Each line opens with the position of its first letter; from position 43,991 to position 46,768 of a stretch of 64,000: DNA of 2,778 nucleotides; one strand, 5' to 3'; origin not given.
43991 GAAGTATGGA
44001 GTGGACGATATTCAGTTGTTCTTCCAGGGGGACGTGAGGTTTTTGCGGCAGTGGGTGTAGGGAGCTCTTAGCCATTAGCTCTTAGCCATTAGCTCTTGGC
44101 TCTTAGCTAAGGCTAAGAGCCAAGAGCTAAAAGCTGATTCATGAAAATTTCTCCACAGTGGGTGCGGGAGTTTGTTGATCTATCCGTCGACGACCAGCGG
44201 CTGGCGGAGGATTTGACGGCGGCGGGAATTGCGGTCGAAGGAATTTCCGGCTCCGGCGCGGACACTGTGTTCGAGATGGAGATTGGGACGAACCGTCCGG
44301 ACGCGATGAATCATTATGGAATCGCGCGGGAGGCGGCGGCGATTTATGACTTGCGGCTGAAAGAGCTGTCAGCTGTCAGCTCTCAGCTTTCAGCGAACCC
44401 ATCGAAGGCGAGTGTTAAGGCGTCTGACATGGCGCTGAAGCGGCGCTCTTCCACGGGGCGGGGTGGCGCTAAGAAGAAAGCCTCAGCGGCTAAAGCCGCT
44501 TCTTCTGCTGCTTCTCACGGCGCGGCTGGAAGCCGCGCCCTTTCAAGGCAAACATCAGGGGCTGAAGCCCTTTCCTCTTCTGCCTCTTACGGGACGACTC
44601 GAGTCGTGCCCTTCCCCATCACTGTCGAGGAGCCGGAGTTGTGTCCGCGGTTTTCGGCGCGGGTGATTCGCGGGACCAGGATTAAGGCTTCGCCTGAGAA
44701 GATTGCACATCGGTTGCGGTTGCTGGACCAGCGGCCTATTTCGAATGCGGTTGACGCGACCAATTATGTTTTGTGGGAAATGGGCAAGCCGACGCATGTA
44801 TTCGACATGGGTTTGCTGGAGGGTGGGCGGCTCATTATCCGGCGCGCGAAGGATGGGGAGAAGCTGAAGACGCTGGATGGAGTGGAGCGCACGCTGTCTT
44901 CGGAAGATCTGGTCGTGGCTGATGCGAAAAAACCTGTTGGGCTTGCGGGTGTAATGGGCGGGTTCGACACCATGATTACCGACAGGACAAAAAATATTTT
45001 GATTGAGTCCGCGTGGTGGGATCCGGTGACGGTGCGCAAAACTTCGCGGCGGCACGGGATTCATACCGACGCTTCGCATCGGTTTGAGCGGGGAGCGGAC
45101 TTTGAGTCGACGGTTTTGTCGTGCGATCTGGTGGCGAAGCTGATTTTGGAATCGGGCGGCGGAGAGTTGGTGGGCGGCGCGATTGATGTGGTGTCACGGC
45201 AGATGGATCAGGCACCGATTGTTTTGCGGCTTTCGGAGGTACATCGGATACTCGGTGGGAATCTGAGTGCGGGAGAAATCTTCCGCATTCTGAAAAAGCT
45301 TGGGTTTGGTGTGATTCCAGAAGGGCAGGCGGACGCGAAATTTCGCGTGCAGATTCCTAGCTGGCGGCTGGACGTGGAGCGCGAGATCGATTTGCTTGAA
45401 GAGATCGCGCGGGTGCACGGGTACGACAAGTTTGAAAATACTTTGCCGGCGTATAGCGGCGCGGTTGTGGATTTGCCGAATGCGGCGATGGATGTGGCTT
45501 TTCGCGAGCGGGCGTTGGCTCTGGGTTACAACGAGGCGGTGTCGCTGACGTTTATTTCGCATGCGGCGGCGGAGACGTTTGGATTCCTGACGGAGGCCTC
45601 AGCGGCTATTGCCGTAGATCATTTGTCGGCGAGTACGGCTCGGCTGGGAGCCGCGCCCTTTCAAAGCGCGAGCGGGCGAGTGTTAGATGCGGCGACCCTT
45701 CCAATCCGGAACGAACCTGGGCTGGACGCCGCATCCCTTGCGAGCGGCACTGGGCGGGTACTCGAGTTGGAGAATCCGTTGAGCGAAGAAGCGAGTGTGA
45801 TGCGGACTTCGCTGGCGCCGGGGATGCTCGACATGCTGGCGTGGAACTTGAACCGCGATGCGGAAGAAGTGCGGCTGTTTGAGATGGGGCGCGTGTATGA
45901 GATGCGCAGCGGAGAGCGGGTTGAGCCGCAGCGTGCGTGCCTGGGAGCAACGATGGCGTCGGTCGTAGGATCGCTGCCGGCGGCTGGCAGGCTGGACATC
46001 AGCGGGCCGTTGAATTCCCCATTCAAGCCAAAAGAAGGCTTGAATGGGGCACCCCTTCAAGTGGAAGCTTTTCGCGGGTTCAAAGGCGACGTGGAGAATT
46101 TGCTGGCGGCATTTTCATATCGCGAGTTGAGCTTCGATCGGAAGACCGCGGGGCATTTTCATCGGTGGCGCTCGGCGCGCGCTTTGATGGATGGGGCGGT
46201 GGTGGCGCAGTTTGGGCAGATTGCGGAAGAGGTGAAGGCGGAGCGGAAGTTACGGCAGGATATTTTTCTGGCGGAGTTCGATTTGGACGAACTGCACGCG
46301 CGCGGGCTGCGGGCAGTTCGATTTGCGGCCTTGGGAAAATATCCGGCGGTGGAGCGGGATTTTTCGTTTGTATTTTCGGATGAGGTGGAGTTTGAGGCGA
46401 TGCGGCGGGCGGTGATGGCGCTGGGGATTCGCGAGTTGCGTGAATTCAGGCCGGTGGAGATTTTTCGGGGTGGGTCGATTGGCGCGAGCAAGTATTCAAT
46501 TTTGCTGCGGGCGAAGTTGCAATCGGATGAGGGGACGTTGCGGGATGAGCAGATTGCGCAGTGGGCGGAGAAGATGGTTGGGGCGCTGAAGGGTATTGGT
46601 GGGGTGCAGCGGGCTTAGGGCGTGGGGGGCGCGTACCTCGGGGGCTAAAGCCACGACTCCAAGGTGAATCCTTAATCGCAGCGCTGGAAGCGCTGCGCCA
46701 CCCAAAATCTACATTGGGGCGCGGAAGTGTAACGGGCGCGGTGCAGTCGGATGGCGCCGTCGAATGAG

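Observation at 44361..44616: pheT insertion 1: about 85 codons of intergenic-type hairpin repeats translated in frame in an essential gene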

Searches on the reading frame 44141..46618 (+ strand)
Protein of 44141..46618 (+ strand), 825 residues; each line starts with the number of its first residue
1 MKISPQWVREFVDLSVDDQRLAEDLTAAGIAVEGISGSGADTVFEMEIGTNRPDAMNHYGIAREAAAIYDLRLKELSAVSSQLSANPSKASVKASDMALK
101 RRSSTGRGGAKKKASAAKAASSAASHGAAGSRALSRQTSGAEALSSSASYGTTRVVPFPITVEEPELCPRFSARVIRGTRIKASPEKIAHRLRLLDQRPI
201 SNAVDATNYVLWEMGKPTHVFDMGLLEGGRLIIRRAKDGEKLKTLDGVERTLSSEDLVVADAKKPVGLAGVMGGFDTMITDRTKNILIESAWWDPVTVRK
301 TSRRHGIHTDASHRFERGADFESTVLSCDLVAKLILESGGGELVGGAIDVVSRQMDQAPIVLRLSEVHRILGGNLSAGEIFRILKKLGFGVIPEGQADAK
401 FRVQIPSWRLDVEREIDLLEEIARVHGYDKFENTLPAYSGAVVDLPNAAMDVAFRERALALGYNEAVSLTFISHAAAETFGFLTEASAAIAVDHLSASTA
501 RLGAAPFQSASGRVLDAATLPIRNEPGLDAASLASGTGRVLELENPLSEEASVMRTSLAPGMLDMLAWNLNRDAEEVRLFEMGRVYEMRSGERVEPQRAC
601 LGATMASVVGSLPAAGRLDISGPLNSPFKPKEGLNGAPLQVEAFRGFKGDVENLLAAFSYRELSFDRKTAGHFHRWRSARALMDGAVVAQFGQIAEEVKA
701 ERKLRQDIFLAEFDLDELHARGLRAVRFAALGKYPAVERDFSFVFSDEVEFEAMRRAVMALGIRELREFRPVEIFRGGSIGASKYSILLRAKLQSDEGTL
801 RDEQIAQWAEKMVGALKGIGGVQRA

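Call 5: search_protein_families(library=pfam, proteins=[window:44141-46618:+], max_evalue=0.01)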
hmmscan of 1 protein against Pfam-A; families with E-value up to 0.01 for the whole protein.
window:44141-46618:+ (825 aa): 4 families
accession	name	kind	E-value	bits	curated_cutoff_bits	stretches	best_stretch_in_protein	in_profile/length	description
PF03483.22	B3_4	-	2.8e-61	206.6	29.3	1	168-338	2-172/174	B3/4 domain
PF17759.6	tRNA_synthFbeta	-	2.2e-33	116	22.4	2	536-606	56-128/214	Phenylalanyl tRNA synthetase beta chain CLM domain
PF03484.21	B5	-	2.1e-23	82.8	28.6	1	360-428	1-67/67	tRNA synthetase B5 domain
PF03147.19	FDX-ACB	-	7.8e-18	65.1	31.1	1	733-817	2-86/94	Ferredoxin-fold anticodon binding domain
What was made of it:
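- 44141..46618 (+): pheT coding sequence, 825 aa. It is a short-type PheRS beta subunit lacking the B2 tRNA-binding domain and is the last gene of infC-rpmI-rplT-pheS-pheT. Pfam B3_4, B5, tRNA_synthFbeta, FDX-ACB (call 5).
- Checked: Pfam finds B3_4, B5, CLM and FDX-ACB domains (call 5).
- No B2/tRNA_bind domain is present (call 5). There are no intein-like domains (call 5).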

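Call 13: find_related_loci(query=window:44141-46618:+, collection=genome_contigs, flank=3000)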
Query window:44141-46618:+ (825 aa) in genome_contigs; peptide patterns used: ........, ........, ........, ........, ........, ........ (x = any residue, [..] = any of these).
593 stretches matched a pattern; 575 encode a relative of the query (tblastn E <= 1e-3); the best 80 are kept; 80 distinct loci.
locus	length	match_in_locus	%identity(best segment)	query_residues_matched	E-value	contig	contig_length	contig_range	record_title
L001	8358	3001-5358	76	1-825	0e+0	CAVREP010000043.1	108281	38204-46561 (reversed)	MAG: uncultured Acidobacteriota bacterium isolate MFD10071.bin.1.134 genome assembly, contig: contig_48350, whole genome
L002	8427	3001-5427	70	1-825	0e+0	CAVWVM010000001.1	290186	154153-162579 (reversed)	MAG: uncultured Acidobacteriaceae bacterium isolate MFD09671.bin.1.136 genome assembly, contig: contig_26929, whole geno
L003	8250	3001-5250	75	1-824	0e+0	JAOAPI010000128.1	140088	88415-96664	MAG: Candidatus Sulfotelmatobacter sp. isolate RYN_10 scaffold_1805828, whole genome shotgun sequence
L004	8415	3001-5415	75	1-825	0e+0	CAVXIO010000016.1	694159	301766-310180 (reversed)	MAG: uncultured Acidobacteriota bacterium isolate MFD03346.bin.1.90 genome assembly, contig: contig_37345, whole genome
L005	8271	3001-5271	73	1-825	0e+0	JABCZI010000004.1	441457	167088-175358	MAG: Acidobacteria bacterium isolate Inc-BW-C-12-M_MAG19 Ga0210394_10000014, whole genome shotgun sequence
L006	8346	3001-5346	72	1-825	0e+0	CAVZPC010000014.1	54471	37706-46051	MAG: uncultured Acidobacteriaceae bacterium isolate MFD05580.bin.1.80 genome assembly, contig: contig_40321, whole genom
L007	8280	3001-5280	70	1-825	0e+0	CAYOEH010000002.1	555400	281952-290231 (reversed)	MAG TPA_asm: uncultured Acidobacteriaceae bacterium isolate binchicken_co3_423 genome assembly, contig: NODE_3_length_55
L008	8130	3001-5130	71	1-825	0e+0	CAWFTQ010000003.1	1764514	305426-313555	MAG: uncultured Acidobacteriaceae bacterium isolate MFD09567.bin.1.113 genome assembly, contig: contig_24059, whole geno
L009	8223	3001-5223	71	1-825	0e+0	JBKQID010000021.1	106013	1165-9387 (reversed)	MAG: Candidatus Sulfotelmatobacter sp. isolate BAr1A1B1C__bin_42 BAr1A1B1C_000000131250, whole genome shotgun sequence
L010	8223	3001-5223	71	1-825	0e+0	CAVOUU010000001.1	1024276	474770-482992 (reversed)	MAG: uncultured Acidobacteriota bacterium isolate MFD10064.bin.1.43 genome assembly, contig: contig_26327, whole genome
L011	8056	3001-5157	69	1-825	0e+0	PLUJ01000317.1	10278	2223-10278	MAG: Acidobacteriaceae bacterium isolate palsa_361 73.20120700_P3M.9_contig_623, whole genome shotgun sequence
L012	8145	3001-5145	70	1-825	0e+0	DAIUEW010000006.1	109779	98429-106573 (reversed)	MAG TPA_asm: Candidatus Sulfotelmatobacter sp. isolate CTOTU28689 NODE_51_length_109779_cov_15.172515, whole genome shot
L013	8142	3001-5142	70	1-824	0e+0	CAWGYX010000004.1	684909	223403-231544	MAG: uncultured Acidobacteriota bacterium isolate MFD02248.bin.1.193 genome assembly, contig: contig_12982, whole genome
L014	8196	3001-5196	70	1-825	0e+0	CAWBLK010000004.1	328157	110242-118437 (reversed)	MAG: uncultured Acidobacteriaceae bacterium isolate MFD04434.bin.2.22 genome assembly, contig: contig_25776, whole genom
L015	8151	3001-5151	69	1-824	0e+0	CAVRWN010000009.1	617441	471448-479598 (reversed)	MAG: uncultured Acidobacteriaceae bacterium isolate MFD05512.bin.1.77 genome assembly, contig: contig_8642, whole genome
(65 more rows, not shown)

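Call 14: find_homologous_proteins(query=window:44141-46618:+, max_evalue=1e-20)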
Query window:44141-46618:+ (825 aa): 8000 proteins with E <= 1e-20 among 8000 candidates; the best 120 are listed.
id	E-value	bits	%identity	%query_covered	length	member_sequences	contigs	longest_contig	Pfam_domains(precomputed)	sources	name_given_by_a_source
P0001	0.0e+0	1798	100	100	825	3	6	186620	PF03483.23,PF03147.20,PF03484.22,PF17759.7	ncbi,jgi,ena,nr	ncbi:MAG TPA: phenylalanine--tRNA ligase subunit beta [Candidatus Acidoferrum sp.]|nr:phenylalanine-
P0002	0.0e+0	1392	80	100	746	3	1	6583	PF03483.23,PF03147.20,PF03484.22,PF17759.7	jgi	-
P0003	0.0e+0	1359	80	100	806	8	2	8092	PF03483.23,PF03147.20,PF03484.22,PF17759.7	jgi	jgi:phenylalanyl-tRNA synthetase beta chain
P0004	0.0e+0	1344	78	100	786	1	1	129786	PF03483.23,PF03147.20,PF03484.22,PF17759.7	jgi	jgi:phenylalanyl-tRNA synthetase beta chain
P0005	0.0e+0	1337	78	100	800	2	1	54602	PF03483.23,PF03147.20,PF03484.22,PF17759.7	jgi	jgi:phenylalanyl-tRNA synthetase beta chain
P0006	0.0e+0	1330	77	100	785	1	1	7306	PF03483.23,PF03147.20,PF03484.22,PF17759.7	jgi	jgi:phenylalanyl-tRNA synthetase beta chain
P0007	0.0e+0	1329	78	100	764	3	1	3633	PF03483.23,PF03147.20,PF03484.22,PF17759.7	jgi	jgi:phenylalanyl-tRNA synthetase beta chain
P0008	0.0e+0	1324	77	100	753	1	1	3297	PF03483.23,PF03147.20,PF03484.22,PF17759.7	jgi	jgi:phenylalanyl-tRNA synthetase beta chain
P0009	0.0e+0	1314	78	100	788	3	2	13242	PF03483.23,PF03147.20,PF03484.22,PF17759.7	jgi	jgi:phenylalanyl-tRNA synthetase beta chain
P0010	0.0e+0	1312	77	100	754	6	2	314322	PF03483.23,PF03147.20,PF03484.22,PF17759.7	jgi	-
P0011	0.0e+0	1306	76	100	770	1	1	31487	PF03483.23,PF03147.20,PF03484.22,PF17759.7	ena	-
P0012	0.0e+0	1295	77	100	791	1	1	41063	PF03483.23,PF03147.20,PF03484.22,PF17759.7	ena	-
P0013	0.0e+0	1292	76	100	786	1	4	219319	PF03483.23,PF03147.20,PF03484.22,PF17759.7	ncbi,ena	ncbi:MAG: phenylalanine--tRNA ligase subunit beta [Candidatus Sulfotelmatobacter sp.]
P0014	0.0e+0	1289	76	100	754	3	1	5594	PF03483.23,PF03147.20,PF03484.22,PF17759.7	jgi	-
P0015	0.0e+0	1289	74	100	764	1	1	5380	PF03483.23,PF03147.20,PF03484.22,PF17759.7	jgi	jgi:phenylalanyl-tRNA synthetase beta chain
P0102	0.0e+0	1198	75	81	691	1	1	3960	PF03483.23,PF03147.20,PF03484.22,PF17759.7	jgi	jgi:phenylalanyl-tRNA synthetase beta chain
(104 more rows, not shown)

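Call 28: find_encoding_contigs(protein=P0001, flank=10000, max_places=3)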
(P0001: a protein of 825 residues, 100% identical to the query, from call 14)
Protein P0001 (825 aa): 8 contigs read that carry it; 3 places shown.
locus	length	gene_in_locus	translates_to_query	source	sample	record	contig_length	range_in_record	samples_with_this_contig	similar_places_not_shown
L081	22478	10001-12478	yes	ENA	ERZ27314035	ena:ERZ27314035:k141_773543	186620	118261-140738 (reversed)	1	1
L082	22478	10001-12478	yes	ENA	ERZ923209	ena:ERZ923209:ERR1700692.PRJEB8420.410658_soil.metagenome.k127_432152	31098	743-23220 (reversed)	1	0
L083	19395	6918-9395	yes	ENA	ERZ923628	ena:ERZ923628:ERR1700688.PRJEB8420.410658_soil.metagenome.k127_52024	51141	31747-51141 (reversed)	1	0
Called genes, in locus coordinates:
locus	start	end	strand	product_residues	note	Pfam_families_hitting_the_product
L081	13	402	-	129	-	PF01850:PIN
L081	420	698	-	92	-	-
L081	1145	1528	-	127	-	-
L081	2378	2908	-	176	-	PF11645:PDDEXK_5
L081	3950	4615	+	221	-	-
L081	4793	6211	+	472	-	-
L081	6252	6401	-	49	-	PF02452:PemK_toxin (weak)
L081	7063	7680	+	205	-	PF05198:IF3_N, PF00707:IF3_C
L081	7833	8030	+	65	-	PF01632:Ribosomal_L35p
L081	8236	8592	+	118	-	PF00453:Ribosomal_L20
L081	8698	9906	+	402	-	PF02912:Phe_tRNA-synt_N (weak), PF01409:tRNA-synt_2d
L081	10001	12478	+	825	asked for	PF03483:B3_4, PF03484:B5, PF17759:tRNA_synthFbeta, PF03147:FDX-ACB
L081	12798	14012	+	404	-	PF00155:Aminotran_1_2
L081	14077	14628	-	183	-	PF00080:Sod_Cu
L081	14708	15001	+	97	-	-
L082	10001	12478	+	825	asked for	PF03483:B3_4, PF03484:B5, PF17759:tRNA_synthFbeta, PF03147:FDX-ACB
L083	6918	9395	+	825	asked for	PF03483:B3_4, PF03484:B5, PF17759:tRNA_synthFbeta, PF03147:FDX-ACB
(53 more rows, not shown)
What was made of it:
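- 44141..46618 (+): Gene calls and operon (call 28).
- Checked: The identical 825-aa protein is encoded in three independent assemblies (call 28).
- Three independent assemblies encode the identical protein (call 28). The identical protein occurs in three independent assemblies (call 28).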
